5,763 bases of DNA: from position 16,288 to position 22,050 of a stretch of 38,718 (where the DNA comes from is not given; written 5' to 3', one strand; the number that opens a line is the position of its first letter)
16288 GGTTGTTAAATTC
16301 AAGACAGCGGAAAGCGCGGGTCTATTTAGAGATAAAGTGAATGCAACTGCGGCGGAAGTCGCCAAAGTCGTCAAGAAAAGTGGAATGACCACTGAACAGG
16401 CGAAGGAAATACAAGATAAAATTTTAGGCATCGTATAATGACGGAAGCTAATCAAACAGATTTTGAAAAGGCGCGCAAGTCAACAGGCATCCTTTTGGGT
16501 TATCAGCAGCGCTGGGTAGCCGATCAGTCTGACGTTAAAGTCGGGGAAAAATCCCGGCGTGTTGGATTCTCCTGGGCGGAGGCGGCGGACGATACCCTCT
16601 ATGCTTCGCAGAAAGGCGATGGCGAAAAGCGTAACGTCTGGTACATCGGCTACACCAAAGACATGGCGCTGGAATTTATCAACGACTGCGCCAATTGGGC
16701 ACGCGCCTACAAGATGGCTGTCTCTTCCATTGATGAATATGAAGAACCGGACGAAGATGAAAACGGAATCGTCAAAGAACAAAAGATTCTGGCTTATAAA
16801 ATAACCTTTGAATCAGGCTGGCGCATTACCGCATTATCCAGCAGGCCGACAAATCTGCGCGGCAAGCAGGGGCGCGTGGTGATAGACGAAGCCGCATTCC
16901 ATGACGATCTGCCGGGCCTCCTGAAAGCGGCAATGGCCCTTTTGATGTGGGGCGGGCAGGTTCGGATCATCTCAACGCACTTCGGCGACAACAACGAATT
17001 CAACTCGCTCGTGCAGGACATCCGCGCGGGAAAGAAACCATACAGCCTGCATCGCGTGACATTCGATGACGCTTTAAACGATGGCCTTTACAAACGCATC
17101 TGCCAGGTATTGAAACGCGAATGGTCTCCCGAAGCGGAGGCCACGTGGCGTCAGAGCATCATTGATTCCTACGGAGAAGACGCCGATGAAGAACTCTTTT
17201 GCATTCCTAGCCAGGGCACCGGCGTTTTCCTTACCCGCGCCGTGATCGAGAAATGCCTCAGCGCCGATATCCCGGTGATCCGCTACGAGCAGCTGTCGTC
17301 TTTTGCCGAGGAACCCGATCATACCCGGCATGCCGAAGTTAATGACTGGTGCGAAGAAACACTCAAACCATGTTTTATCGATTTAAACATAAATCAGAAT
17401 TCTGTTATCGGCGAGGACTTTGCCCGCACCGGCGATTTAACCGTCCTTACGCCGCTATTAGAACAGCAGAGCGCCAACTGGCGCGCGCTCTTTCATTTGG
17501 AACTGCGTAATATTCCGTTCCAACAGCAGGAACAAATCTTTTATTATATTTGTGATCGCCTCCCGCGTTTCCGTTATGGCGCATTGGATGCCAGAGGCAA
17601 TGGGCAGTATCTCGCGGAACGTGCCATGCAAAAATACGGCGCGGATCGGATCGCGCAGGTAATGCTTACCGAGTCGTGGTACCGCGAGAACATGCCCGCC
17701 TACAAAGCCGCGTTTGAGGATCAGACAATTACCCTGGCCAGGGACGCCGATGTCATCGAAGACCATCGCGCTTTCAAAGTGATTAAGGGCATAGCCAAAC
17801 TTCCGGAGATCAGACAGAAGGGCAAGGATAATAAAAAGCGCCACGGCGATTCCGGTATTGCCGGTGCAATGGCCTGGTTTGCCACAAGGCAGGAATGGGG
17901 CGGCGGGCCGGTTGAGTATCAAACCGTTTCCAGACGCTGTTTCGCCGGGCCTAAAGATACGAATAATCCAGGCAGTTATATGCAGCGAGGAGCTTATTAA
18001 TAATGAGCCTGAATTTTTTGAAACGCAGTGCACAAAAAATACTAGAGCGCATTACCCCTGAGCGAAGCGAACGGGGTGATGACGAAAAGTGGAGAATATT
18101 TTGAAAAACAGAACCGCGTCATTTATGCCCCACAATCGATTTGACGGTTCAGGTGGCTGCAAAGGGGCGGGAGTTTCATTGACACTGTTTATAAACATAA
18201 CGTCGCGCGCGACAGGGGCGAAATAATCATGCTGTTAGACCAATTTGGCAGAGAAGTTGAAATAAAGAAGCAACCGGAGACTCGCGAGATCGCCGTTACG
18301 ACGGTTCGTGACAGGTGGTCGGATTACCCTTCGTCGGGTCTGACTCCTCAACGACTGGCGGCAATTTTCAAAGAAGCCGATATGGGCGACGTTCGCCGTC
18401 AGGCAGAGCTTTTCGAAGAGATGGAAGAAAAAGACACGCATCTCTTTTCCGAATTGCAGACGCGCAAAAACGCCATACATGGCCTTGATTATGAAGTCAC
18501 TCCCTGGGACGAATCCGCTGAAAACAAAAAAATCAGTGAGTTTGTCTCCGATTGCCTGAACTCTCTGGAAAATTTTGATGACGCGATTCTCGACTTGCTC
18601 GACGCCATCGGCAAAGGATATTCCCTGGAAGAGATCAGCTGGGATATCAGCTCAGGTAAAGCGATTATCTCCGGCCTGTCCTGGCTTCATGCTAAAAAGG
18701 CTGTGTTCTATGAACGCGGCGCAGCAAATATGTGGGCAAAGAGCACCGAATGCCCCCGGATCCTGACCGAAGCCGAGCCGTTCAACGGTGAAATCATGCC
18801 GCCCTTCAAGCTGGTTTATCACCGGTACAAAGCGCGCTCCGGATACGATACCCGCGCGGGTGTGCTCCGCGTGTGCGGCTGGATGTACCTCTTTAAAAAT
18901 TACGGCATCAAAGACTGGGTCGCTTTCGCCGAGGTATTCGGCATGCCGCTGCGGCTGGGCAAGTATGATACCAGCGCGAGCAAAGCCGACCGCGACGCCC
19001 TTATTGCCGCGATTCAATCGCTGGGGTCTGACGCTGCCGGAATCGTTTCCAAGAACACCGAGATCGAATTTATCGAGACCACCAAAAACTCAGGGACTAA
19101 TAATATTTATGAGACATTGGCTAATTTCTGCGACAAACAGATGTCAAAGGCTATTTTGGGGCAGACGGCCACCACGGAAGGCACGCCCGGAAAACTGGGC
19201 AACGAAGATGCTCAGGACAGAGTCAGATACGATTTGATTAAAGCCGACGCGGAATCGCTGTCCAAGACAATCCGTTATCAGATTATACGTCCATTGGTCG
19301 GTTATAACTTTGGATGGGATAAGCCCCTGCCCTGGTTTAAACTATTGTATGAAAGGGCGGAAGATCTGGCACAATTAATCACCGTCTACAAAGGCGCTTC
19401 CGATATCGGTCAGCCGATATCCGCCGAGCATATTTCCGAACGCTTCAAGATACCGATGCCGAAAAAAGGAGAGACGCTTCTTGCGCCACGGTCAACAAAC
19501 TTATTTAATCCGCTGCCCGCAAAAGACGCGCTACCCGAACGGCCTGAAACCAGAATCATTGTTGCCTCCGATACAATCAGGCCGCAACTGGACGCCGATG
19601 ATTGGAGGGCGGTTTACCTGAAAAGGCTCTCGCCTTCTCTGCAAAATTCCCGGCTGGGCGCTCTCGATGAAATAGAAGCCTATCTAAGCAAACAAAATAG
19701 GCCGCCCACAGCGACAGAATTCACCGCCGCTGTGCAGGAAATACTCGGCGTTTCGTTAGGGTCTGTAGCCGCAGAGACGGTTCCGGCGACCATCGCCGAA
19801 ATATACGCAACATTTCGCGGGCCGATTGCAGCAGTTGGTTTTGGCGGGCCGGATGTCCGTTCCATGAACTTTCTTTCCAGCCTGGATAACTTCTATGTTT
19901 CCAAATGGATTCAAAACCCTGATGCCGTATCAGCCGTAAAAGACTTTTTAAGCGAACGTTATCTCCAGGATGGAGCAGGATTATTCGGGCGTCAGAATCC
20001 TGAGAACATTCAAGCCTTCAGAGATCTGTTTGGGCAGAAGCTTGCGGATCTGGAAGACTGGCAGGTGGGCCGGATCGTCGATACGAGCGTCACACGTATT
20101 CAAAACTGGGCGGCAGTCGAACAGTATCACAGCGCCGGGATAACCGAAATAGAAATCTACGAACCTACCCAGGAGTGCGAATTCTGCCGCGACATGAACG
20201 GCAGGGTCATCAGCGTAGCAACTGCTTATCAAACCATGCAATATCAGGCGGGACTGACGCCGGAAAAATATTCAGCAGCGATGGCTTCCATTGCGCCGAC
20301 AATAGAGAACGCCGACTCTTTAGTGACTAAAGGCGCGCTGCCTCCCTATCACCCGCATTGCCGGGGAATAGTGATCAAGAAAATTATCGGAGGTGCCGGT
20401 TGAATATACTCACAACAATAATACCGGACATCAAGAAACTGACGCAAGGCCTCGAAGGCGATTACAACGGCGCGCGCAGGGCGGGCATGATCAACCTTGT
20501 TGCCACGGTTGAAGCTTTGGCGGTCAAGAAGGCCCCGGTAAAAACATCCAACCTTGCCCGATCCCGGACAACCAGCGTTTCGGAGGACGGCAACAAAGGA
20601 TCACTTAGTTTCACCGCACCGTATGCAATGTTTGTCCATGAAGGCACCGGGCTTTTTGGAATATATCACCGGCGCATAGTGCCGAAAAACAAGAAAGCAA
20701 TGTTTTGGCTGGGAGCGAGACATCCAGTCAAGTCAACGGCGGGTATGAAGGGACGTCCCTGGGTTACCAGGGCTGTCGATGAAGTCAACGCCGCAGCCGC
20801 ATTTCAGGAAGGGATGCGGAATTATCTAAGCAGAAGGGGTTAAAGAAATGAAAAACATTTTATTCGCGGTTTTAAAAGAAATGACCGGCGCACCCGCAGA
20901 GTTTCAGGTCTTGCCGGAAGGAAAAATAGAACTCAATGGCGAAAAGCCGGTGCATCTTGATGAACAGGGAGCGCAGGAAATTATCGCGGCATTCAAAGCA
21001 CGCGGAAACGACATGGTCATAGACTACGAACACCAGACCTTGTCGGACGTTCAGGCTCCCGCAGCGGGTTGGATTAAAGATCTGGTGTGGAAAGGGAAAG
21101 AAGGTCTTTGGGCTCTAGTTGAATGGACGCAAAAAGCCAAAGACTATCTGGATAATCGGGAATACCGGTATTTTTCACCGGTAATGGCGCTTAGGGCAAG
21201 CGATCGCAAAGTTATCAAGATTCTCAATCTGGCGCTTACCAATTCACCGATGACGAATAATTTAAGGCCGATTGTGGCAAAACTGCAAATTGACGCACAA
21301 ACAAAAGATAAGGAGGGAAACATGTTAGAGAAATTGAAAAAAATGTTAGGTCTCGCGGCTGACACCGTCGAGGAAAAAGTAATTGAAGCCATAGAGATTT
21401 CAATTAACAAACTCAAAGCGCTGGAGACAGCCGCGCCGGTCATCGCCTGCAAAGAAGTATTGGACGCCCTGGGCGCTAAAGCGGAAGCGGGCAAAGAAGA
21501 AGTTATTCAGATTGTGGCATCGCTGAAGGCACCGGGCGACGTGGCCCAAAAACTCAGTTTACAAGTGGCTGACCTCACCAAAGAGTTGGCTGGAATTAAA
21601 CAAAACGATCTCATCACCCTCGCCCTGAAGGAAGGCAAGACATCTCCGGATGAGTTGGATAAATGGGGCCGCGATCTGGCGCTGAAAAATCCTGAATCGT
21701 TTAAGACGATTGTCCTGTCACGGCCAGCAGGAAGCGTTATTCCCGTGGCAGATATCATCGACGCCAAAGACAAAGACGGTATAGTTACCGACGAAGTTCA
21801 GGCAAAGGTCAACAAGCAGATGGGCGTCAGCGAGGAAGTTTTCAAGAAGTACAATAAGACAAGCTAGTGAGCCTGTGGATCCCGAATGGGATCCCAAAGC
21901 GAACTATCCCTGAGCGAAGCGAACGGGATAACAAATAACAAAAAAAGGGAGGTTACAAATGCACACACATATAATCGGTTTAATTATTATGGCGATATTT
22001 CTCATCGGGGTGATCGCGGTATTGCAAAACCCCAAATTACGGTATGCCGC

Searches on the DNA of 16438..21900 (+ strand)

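Call 10: search_dna_similar(query=window:16438-21900:+, collection=phages, mode=near, max_rows=15)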
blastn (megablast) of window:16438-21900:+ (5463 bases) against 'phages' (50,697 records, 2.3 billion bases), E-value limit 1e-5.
No match.

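Call 32: search_with_rna_model(model_id=R1, sources=[L163, L164, L165, L166, L167, L168, L169, L170, L171, L172, L173, L174, L175, L176, L177, L178, L179, L180, L181, L182, L183, L184, L185, L186, L187, L188, L189, L190, L191, L192, L193, L194, L195, L196, L197, L198, L199, L200, L201, L202, L203, L204, L205, L206, L207, L208, L209, L210, L211, L212, L213, L214, L215, L216, L217, L218, L219, L220, L221, L222, L223, L224, L225, L226, L227, L228, L229, L230, L231, L232, L233, L234, L235, L236, L237, L238, L239, L240, L241, L009], max_evalue=0.01)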
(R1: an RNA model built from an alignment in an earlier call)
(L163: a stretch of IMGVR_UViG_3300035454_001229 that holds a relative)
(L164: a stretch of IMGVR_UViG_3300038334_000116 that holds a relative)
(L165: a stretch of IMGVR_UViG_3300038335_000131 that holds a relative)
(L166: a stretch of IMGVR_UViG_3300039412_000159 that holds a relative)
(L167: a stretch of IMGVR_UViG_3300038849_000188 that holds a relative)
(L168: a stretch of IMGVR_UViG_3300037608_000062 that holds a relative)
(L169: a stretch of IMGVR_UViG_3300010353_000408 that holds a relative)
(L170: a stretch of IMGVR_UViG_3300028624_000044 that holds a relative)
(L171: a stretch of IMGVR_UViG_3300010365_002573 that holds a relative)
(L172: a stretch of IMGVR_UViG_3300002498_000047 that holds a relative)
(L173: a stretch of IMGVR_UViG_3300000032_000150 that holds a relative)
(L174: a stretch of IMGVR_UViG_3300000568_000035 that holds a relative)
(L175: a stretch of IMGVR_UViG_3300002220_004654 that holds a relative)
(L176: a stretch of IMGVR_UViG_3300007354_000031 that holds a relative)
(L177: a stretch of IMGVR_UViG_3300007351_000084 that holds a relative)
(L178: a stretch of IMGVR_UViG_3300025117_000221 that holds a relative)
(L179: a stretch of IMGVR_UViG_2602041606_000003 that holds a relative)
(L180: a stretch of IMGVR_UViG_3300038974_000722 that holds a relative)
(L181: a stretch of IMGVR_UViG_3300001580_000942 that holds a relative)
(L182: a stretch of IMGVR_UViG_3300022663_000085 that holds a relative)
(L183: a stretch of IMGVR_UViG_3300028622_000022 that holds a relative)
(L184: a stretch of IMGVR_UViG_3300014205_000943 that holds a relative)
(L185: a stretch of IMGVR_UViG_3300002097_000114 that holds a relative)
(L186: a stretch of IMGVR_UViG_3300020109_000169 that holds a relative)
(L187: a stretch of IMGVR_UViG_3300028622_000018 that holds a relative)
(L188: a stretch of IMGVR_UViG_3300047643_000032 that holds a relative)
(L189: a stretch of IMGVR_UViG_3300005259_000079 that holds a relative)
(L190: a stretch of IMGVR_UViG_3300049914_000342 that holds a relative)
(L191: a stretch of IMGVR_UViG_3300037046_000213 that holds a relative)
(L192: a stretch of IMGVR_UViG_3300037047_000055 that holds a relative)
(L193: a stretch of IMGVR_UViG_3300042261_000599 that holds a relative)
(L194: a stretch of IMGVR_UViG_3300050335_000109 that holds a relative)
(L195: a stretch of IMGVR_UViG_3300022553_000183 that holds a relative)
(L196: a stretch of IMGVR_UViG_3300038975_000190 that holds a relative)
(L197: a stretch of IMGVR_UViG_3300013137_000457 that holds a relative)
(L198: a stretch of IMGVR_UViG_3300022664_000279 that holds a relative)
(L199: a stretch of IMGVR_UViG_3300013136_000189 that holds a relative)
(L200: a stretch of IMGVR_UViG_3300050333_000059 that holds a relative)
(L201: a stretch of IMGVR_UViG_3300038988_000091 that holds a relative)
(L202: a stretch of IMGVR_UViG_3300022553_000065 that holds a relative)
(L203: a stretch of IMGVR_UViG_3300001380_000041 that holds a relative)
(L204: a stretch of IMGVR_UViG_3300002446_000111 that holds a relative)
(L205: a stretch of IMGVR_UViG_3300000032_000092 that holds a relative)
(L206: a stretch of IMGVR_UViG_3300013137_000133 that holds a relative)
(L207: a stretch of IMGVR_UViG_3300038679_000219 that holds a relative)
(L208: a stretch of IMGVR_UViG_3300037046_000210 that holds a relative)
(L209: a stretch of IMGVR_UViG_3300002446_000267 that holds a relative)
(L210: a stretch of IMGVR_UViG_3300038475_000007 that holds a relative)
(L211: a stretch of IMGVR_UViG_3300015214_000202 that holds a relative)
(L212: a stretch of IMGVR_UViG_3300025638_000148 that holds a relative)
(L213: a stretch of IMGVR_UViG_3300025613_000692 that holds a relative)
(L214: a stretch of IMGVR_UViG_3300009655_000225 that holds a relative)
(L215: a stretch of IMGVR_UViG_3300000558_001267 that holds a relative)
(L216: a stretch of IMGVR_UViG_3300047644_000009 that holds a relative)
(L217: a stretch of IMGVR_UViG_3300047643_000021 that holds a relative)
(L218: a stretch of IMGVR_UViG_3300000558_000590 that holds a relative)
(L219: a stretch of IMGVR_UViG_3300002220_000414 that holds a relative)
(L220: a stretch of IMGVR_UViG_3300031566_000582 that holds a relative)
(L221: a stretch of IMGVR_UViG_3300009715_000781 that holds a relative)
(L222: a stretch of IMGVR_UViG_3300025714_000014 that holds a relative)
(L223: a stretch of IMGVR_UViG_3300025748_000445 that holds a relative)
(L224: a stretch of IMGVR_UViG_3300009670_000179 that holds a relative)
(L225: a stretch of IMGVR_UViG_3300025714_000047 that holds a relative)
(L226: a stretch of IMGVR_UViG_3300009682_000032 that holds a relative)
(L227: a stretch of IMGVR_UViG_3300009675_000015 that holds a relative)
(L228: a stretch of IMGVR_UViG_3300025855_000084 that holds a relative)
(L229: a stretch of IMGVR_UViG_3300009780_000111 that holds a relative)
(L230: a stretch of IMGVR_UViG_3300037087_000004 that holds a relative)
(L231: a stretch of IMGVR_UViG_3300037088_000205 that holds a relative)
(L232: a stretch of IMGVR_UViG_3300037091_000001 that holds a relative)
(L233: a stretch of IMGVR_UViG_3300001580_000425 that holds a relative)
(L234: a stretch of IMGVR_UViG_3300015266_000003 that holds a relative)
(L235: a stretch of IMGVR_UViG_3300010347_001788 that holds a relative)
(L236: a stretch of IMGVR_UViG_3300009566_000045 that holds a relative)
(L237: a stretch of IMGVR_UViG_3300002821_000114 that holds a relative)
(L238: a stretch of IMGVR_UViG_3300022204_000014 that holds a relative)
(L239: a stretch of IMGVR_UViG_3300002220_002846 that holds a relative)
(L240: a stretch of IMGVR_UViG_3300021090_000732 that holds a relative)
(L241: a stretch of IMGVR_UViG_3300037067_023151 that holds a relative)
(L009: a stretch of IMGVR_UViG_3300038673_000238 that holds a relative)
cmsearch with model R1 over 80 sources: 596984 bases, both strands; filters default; matches with E-value up to 0.01: 9.
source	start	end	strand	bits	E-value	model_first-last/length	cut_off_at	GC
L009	624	681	+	62.4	1.3e-12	1-58/58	no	0.41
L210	2002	2060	+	45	2.4e-08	1-58/58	no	0.46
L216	2801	2859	+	45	2.4e-08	1-58/58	no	0.46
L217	1771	1829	+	45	2.4e-08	1-58/58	no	0.46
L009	4273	4331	+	44.6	3.1e-08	1-58/58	no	0.39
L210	621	665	-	40.3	3.3e-07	1-58/58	no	0.51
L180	3797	3855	+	39.6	5.1e-07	1-58/58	no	0.61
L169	302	359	+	29.4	0.00016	1-58/58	no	0.57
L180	2030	2087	+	22.7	0.0071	1-58/58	no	0.52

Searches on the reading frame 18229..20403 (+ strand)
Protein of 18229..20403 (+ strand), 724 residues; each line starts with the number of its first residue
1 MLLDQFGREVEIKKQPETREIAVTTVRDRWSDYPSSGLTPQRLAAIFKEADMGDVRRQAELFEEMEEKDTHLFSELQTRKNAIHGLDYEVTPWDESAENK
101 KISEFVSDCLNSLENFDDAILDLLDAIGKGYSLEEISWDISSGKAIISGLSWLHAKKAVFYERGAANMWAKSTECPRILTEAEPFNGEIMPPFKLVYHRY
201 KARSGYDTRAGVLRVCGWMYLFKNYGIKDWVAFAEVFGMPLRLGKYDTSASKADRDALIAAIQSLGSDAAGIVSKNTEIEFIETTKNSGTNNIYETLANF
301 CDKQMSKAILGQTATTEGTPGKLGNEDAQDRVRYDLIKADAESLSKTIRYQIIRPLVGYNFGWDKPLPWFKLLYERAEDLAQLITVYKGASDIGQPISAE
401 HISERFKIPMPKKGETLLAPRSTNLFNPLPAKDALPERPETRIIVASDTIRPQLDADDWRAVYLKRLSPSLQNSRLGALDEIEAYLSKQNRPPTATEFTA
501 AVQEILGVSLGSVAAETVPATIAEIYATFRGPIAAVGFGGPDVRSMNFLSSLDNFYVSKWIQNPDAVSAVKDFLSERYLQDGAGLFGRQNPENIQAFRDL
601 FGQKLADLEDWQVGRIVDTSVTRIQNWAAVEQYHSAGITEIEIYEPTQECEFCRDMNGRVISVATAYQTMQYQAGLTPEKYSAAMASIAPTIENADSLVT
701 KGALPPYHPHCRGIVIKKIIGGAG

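Call 19: search_protein_families(library=pfam, proteins=[window:18229-20403:+], max_evalue=0.01)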
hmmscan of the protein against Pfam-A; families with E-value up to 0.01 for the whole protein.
window:18229-20403:+ (724 aa): 1 family
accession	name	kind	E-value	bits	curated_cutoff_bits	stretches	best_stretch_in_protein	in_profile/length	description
PF06074.18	Portal_Mu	-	3.4e-101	339.4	23.9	1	60-408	2-336/336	Portal protein of Mu bacteriophage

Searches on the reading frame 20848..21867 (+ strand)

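Call 43: search_protein_families(library=phrogs, proteins=[window:20848-21867:+], max_evalue=0.001)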
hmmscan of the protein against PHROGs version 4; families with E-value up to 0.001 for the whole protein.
window:20848-21867:+ (339 aa): 4 families
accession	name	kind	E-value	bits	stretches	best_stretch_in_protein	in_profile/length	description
phrog_328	-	head and packaging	2.7e-61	209.1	1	6-338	7-337/339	head maturation protease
phrog_13230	-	unknown function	6.4e-10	40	1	15-123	20-124/138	-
phrog_3894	-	head and packaging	6.7e-06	26.6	1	156-313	272-438/458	head maturation protease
phrog_2976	-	head and packaging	7.8e-06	26.8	1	149-317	221-382/394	head maturation protease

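Call 44: search_protein_families(library=pfam, proteins=[window:20848-21867:+], max_evalue=0.001)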
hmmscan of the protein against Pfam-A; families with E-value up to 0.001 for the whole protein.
window:20848-21867:+ (339 aa): 1 family
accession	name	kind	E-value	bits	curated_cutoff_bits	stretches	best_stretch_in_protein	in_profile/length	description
PF10123.14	Mu-like_Pro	-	2.6e-77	261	25.2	1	19-334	1-330/330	Mu-like prophage I protein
